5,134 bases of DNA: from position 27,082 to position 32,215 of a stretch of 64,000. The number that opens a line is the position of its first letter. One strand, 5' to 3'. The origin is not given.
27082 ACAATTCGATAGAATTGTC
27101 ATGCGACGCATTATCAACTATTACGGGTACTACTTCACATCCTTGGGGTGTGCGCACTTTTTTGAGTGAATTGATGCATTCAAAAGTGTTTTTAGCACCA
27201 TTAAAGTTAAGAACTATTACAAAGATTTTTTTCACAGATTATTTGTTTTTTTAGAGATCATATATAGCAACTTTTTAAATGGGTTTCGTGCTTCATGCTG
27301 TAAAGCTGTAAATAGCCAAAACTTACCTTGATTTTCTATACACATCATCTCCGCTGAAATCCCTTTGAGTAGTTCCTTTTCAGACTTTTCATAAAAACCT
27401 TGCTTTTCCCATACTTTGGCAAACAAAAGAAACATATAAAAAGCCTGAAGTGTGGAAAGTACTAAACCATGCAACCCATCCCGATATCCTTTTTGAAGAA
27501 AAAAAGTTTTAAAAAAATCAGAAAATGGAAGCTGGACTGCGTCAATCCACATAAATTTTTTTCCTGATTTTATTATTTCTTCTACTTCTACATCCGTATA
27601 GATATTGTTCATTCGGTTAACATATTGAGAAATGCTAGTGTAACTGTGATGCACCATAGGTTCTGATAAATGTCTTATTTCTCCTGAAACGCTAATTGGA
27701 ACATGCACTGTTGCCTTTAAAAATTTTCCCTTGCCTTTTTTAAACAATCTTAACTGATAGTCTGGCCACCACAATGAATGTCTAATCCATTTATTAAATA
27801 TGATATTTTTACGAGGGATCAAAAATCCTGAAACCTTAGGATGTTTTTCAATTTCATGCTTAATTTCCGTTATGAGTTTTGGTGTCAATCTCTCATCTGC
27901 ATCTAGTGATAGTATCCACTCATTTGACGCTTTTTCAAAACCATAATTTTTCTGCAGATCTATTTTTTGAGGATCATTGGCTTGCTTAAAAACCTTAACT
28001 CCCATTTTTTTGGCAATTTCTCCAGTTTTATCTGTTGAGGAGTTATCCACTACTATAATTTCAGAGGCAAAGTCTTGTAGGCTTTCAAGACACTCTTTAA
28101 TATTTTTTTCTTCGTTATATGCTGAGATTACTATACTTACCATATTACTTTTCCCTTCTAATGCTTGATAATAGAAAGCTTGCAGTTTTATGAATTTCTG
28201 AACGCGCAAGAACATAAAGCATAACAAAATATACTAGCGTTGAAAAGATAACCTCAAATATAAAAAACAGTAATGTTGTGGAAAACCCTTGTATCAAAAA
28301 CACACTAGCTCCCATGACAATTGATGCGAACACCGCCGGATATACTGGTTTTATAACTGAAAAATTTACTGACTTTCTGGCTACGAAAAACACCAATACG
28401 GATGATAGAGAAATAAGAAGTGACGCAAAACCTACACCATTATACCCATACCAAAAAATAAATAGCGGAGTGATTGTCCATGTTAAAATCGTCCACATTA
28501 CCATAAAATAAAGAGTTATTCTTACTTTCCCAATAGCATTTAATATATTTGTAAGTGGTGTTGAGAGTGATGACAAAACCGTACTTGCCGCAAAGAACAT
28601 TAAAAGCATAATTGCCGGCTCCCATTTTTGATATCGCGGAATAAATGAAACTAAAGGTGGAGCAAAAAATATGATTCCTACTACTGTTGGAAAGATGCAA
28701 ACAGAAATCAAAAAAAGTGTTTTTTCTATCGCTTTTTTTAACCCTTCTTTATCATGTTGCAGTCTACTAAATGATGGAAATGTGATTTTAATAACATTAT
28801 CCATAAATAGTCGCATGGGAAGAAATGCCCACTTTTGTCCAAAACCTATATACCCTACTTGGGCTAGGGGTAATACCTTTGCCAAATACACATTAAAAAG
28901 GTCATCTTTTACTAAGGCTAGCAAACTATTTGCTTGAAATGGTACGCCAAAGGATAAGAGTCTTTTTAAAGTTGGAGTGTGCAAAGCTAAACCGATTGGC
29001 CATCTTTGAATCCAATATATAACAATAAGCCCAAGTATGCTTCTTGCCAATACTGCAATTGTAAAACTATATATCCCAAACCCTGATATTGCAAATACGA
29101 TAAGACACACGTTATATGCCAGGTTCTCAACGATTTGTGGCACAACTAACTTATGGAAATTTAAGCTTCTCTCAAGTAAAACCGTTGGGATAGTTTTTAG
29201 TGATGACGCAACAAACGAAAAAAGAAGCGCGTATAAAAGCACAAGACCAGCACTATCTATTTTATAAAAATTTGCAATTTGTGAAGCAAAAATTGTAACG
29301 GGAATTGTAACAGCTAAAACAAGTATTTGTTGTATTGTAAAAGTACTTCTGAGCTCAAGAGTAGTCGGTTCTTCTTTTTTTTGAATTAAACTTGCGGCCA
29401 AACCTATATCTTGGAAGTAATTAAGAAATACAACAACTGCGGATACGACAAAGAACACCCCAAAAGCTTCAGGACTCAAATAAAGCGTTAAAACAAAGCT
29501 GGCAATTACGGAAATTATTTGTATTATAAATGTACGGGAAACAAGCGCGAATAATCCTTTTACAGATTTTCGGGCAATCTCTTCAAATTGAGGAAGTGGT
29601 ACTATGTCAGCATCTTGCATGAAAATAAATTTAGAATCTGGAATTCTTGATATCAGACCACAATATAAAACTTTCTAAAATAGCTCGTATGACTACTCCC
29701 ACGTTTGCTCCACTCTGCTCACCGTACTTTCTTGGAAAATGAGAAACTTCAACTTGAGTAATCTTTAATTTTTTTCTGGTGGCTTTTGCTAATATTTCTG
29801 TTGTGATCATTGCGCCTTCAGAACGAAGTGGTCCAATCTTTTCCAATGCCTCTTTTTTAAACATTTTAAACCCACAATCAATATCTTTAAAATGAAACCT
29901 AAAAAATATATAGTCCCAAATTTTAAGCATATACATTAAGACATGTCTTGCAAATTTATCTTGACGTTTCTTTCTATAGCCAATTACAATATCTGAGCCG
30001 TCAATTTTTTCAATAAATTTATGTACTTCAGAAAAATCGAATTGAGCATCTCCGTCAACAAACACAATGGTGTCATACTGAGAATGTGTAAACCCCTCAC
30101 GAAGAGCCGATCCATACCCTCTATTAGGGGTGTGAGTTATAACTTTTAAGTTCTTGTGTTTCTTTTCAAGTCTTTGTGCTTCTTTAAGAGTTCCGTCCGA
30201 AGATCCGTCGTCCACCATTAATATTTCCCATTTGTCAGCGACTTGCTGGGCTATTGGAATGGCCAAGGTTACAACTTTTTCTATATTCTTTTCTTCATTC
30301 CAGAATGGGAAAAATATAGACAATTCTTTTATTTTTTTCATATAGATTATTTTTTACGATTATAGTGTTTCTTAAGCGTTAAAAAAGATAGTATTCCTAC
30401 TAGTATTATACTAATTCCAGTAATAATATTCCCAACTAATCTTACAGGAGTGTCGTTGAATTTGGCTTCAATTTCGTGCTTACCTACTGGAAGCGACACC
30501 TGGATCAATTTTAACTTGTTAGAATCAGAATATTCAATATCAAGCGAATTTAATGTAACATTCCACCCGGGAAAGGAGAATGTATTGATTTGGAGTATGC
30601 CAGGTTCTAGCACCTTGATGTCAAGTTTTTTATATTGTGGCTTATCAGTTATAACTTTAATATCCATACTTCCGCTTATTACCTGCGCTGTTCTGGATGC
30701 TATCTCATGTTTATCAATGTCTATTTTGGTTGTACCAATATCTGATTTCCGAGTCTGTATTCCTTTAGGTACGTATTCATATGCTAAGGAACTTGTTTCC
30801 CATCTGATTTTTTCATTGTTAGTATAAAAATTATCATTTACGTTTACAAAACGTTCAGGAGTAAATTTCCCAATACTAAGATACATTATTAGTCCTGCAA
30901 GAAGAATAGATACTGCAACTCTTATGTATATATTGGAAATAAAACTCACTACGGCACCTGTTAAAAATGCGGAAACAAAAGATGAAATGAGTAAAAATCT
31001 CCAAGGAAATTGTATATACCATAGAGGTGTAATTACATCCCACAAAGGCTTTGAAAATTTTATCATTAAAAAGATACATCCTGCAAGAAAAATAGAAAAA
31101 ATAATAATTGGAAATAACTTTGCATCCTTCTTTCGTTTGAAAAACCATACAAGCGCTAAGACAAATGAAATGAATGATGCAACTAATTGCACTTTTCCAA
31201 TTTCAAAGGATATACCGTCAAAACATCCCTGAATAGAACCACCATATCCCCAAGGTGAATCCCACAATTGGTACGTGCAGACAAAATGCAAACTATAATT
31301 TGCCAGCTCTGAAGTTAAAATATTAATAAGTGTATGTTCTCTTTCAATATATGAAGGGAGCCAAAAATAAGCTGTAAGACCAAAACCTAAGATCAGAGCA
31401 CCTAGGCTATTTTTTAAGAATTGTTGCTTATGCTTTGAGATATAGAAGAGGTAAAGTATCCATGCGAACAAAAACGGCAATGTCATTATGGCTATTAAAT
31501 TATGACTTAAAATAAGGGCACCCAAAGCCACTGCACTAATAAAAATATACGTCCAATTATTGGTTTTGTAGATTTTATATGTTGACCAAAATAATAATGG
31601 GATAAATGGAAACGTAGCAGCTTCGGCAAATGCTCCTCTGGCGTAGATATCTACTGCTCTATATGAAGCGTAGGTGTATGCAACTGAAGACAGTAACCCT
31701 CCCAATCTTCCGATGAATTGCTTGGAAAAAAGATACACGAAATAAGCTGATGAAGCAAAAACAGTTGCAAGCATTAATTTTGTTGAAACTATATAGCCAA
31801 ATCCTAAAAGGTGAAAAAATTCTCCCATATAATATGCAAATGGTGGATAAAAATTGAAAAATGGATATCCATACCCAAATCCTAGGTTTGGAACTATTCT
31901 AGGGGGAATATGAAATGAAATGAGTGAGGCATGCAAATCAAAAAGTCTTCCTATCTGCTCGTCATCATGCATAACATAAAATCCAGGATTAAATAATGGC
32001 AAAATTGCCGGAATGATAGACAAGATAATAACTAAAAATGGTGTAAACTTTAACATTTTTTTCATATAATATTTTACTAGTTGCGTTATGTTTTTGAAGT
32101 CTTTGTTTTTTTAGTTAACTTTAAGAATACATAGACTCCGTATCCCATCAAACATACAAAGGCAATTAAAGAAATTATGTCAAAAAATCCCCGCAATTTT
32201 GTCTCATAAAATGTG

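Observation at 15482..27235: Repeated modules pairing polyprenol-P-sugar synthase (GT2) genes with YfhO-like GT-C genes, reminiscent of the CsbB-YfhO lipoteichoic-acid glycosylation system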

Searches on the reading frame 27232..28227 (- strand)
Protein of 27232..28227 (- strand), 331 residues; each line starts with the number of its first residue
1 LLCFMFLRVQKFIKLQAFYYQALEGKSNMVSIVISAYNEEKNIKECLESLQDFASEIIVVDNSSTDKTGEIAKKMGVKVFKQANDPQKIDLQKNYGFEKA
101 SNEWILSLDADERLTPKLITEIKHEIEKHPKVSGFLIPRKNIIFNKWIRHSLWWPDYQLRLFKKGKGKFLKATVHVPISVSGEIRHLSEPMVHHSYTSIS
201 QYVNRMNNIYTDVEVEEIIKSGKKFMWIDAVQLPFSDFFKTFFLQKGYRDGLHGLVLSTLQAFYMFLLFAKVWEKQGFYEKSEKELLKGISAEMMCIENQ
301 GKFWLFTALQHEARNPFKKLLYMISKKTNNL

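Call 4: search_protein_families(library=pfam, proteins=[window:27232-28227:-], max_evalue=0.01)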
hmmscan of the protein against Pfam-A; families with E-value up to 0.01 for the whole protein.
window:27232-28227:- (331 aa): 4 families
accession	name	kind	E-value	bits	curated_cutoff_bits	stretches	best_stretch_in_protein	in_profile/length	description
PF00535.33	Glycos_transf_2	-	3.3e-25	89.4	23.3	1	31-169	1-144/168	Glycosyl transferase family 2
PF13704.12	Glyco_tranf_2_4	-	4e-06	27.7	27.5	1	38-114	2-84/98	Glycosyl transferase family 2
PF10111.15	Glyco_tranf_2_2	-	3e-05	24.1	27.3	1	31-117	1-97/276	Glycosyltransferase like family 2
PF13641.12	Glyco_tranf_2_3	-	0.0012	19.3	27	1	30-132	3-116/230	Glycosyltransferase like family 2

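Call 9: search_protein_families(library=ncbifam, proteins=[window:27232-28227:-], max_evalue=0.001)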
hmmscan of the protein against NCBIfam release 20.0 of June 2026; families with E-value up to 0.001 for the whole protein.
window:27232-28227:- (331 aa): 21 families
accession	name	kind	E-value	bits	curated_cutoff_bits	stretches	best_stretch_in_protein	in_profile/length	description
TIGR04283.1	glyco_like_mftF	equivalog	4.3e-18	65.7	182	1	30-135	1-107/221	TIGR04283 family arsenosugar biosynthesis glycosyltransferase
TIGR04195.1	S_glycosyl_SunS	equivalog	9.5e-13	47.7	350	1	26-113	55-143/421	SunS family peptide S-glycosyltransferase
NF007482.0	PRK10073.1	equivalog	3.3e-12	46.1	423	1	26-120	4-104/334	glycosyltransferase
TIGR03937.1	PgaC_IcaA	equivalog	9.5e-11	41.3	422.3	1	22-133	39-157/407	poly-beta-1,6-N-acetyl-D-glucosamine synthase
TIGR04182.1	glyco_TIGR04182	equivalog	2.1e-09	37.2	325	1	30-118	2-89/293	S-layer glycoprotein N-glycosyltransferase AglJ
NF010496.0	PRK13915.1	equivalog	6.3e-09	35.3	262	1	26-84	29-93/307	glucosyl-3-phosphoglycerate synthase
NF045692.1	OglycostaseCruG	equivalog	1.3e-08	34.2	600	1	28-127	41-153/386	2'-O-glycosyltransferase CruG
NF050050.1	ProtGlycPglI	equivalog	2.9e-08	33.5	500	1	29-128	3-110/306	GalNAc(5)-diNAcBac-PP-undecaprenol beta-1,3-glucosyltransferase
NF041391.1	DPhHxTase_Halo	equivalog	5.4e-08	32.1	375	1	35-126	2-93/213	dolichyl-phosphate hexose transferase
NF038302.1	EPS_HpsE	equivalog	8.1e-08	31.6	300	1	30-134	3-119/307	hormogonium polysaccharide biosynthesis glycosyltransferase HpsE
NF041875.1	EPS_EpsD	equivalog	1.4e-07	31.2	370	1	30-123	1-101/325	exopolysaccharide biosynthesis glycosyltransferase EpsD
NF047683.1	TeichurnBiosyTuaG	equivalog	8.2e-07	28.9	400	1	26-117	4-102/252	teichuronic acid biosynthesis protein TuaG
TIGR03469.1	HpnB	hypoth_equivalog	1.1e-06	28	379.25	1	6-79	22-99/386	hopene-associated glycosyltransferase HpnB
NF058614.1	PPMAGASynPpgS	equivalog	1.7e-06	27.6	370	1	30-111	2-86/226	polyprenyl-phospho-N-acetylgalactosaminyl synthase PpgS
TIGR03111.1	glyc2_xrt_Gpos1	hypoth_equivalog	5.2e-06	25.5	363.95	1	23-142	44-175/439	TIGR03111 family XrtG-associated glycosyltransferase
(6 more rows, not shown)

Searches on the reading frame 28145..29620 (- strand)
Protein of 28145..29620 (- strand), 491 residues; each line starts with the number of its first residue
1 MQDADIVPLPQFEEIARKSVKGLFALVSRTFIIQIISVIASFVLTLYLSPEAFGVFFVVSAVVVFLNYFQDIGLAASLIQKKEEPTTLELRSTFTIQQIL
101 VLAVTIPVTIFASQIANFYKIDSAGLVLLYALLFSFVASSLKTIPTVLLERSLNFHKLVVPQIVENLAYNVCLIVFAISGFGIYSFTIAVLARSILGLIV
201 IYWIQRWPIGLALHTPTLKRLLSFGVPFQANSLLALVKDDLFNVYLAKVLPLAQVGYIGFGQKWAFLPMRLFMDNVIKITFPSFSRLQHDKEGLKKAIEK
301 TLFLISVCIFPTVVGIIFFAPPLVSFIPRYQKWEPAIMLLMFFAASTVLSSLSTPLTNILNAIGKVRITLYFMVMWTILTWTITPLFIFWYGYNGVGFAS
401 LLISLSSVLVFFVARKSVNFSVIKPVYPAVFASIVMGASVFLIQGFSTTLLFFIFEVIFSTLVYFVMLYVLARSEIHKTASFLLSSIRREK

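Call 5: search_protein_families(library=pfam, proteins=[window:28145-29620:-], max_evalue=0.01)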
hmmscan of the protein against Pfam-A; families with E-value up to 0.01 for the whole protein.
window:28145-29620:- (491 aa): 2 families
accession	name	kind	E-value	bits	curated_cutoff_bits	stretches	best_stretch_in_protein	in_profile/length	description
PF13440.11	Polysacc_synt_3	-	3.4e-50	171.4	23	1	46-335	4-290/293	Polysaccharide biosynthesis protein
PF01943.22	Polysacc_synt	-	5.1e-18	65.9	28.2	1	20-288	2-274/274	Polysaccharide biosynthesis protein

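Call 71: search_protein_families(library=ncbifam, proteins=[window:28145-29620:-], max_evalue=0.001)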
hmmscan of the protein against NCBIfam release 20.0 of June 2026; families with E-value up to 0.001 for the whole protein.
window:28145-29620:- (491 aa): 3 families
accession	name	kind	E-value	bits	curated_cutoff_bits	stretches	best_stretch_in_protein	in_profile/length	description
NF007773.0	PRK10459.1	equivalog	7.2e-37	127.5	273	1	30-473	18-469/492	MOP flippase family protein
NF058658.1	Oglyco_Wzx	exception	2.6e-27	96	720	1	16-483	7-475/478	O-glycosylation flippase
NF047674.1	TeichurnBiosyTuaB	equivalog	1.1e-20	74.1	580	1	18-469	7-467/469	teichuronic acid biosynthesis protein TuaB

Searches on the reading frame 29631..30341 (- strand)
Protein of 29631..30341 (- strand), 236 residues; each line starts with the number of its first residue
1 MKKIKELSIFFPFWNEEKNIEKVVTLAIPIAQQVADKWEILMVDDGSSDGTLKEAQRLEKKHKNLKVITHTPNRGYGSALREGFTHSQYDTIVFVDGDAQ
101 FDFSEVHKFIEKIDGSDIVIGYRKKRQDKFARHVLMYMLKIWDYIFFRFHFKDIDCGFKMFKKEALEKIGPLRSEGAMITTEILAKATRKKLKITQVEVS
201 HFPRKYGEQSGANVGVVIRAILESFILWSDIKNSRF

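Call 5: search_protein_families(library=pfam, proteins=[window:29631-30341:-], max_evalue=0.01)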
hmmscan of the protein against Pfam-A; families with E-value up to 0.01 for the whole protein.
window:29631-30341:- (236 aa): 3 families
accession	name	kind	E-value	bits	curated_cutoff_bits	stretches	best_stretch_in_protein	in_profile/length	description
PF00535.33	Glycos_transf_2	-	1.1e-26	94.1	23.3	1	8-169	1-167/168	Glycosyl transferase family 2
PF10111.15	Glyco_tranf_2_2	-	2.8e-07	30.7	27.3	1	9-103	2-96/276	Glycosyltransferase like family 2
PF13641.12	Glyco_tranf_2_3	-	0.00017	22.1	27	1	7-99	3-97/230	Glycosyltransferase like family 2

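Call 9: search_protein_families(library=ncbifam, proteins=[window:29631-30341:-], max_evalue=0.001)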
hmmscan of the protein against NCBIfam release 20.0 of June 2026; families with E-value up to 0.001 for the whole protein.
window:29631-30341:- (236 aa): 20 families
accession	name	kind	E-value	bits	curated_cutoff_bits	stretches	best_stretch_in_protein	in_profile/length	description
NF047588.1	GlcsyltransPgfSStrep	equivalog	6.7e-21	74.8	500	1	7-172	3-170/308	glycosyltransferase PgfS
NF007986.1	PRK10714.1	equivalog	2.6e-20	72.7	529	1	2-209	3-208/316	undecaprenyl-phosphate 4-deoxy-4-formamido-L-arabinose transferase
TIGR03937.1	PgaC_IcaA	equivalog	5.2e-20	71.8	422.3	1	2-113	42-150/407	poly-beta-1,6-N-acetyl-D-glucosamine synthase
TIGR04182.1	glyco_TIGR04182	equivalog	2.3e-19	69.9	325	1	7-207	2-196/293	S-layer glycoprotein N-glycosyltransferase AglJ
NF047683.1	TeichurnBiosyTuaG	equivalog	6.6e-12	45.6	400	1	4-113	5-111/252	teichuronic acid biosynthesis protein TuaG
NF058614.1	PPMAGASynPpgS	equivalog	1.2e-11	44.5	370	1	9-211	4-206/226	polyprenyl-phospho-N-acetylgalactosaminyl synthase PpgS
NF007482.0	PRK10073.1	equivalog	2.7e-11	43.1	423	1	2-102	3-99/334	glycosyltransferase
TIGR04283.1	glyco_like_mftF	equivalog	3.3e-11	43.2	182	1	7-210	1-193/221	TIGR04283 family arsenosugar biosynthesis glycosyltransferase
NF010496.0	PRK13915.1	equivalog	6.3e-11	41.9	262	1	2-100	28-128/307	glucosyl-3-phosphoglycerate synthase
NF041391.1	DPhHxTase_Halo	equivalog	1.4e-10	40.5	375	1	14-204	4-186/213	dolichyl-phosphate hexose transferase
NF041875.1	EPS_EpsD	equivalog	2.4e-10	40.3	370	1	11-121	5-114/325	exopolysaccharide biosynthesis glycosyltransferase EpsD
TIGR03965.1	mycofact_glyco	equivalog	6.1e-08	32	280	1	4-99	73-165/467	mycofactocin biosynthesis glycosyltransferase MftF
NF053739.1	GlytfEpsEBac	equivalog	2.2e-07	30.2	450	1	18-99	14-93/265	glycosyltransferase EpsE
NF045692.1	OglycostaseCruG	equivalog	2.3e-06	26.8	600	1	3-103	39-142/386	2'-O-glycosyltransferase CruG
NF038302.1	EPS_HpsE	equivalog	3e-06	26.4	300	1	6-100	2-98/307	hormogonium polysaccharide biosynthesis glycosyltransferase HpsE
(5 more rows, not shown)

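Call 11: search_solved_structures(query=window:29631-30341:-, max_evalue=0.001)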
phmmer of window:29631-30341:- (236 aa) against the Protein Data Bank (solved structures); distinct sequences matched with E-value up to 0.001: 20.
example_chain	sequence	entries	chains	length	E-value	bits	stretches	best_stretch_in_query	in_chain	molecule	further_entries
9bhc_C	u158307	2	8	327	1.9e-17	66.9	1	4-210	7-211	Undecaprenyl-phosphate 4-deoxy-4-formamido-L-arabinose transferase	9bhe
8vxh_A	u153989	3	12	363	2.6e-17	66.5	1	4-210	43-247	Undecaprenyl-phosphate 4-deoxy-4-formamido-L-arabinose transferase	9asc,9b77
9hwj_A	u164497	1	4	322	9.1e-17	64.7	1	3-210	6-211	Undecaprenyl-phosphate 4-deoxy-4-formamido-L-arabinose transferase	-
5mlz_A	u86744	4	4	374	1.3e-15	60.9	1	6-208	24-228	Dolichol monophosphate mannose synthase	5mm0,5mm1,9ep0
5ekp_C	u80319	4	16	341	4.6e-14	55.8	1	6-129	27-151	Uncharacterized glycosyltransferase sll0501 | Glycosyltransferase sll0501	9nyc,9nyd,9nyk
5eke_A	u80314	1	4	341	4.7e-14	55.8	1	6-129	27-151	Uncharacterized glycosyltransferase sll0501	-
9nye_A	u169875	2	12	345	4.7e-14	55.8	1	6-129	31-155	Glycosyltransferase sll0501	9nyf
2z87_A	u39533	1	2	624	3.2e-09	40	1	2-99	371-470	Chondroitin synthase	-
2z86_A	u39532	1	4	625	3.2e-09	40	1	2-99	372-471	Chondroitin synthase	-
3bcv_A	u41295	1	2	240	1.4e-06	31.3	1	3-103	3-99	Putative glycosyltransferase protein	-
5hea_A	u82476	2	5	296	2.6e-06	30.4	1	7-120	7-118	Putative glycosyltransferase (GalT1)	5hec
6p61_A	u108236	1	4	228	6e-06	29.3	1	1-117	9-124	Glycosyltransferase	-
6yv7_B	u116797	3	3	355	2.3e-05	27.4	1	8-101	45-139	Glycosyl transferase, family 2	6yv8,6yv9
6yv7_A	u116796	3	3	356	2.3e-05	27.3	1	8-101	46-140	Glycosyl transferase, family 2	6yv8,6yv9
5tz8_A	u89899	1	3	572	3.9e-05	26.6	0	7-102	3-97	Glycosyl transferase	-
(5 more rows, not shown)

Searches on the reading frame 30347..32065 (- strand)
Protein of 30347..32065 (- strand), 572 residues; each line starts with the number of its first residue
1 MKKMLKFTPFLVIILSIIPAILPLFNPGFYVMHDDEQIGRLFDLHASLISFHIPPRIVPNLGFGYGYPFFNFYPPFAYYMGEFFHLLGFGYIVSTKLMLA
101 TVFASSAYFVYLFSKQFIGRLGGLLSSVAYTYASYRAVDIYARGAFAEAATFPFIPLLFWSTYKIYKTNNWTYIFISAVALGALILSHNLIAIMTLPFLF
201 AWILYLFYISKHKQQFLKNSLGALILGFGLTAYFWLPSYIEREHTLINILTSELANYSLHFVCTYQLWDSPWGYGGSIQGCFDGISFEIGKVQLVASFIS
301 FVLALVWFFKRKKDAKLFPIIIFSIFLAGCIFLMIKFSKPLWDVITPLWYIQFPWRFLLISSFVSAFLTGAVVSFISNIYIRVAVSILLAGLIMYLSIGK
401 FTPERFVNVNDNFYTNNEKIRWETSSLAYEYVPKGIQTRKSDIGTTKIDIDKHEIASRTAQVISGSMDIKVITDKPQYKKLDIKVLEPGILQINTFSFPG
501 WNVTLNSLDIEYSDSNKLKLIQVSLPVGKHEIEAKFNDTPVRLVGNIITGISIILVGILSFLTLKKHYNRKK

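Call 5: search_protein_families(library=pfam, proteins=[window:30347-32065:-], max_evalue=0.01)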
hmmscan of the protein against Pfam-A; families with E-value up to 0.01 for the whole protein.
window:30347-32065:- (572 aa): 2 families
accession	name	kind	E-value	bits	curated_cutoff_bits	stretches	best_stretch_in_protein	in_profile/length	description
PF13231.12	PMT_2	-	4.5e-05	24.2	26.1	1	74-230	3-151/160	Dolichyl-phosphate-mannose-protein mannosyltransferase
PF10131.15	PTPS_related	-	0.0046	15.9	26.4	1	70-412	1-323/621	6-pyruvoyl-tetrahydropterin synthase related domain; membrane protein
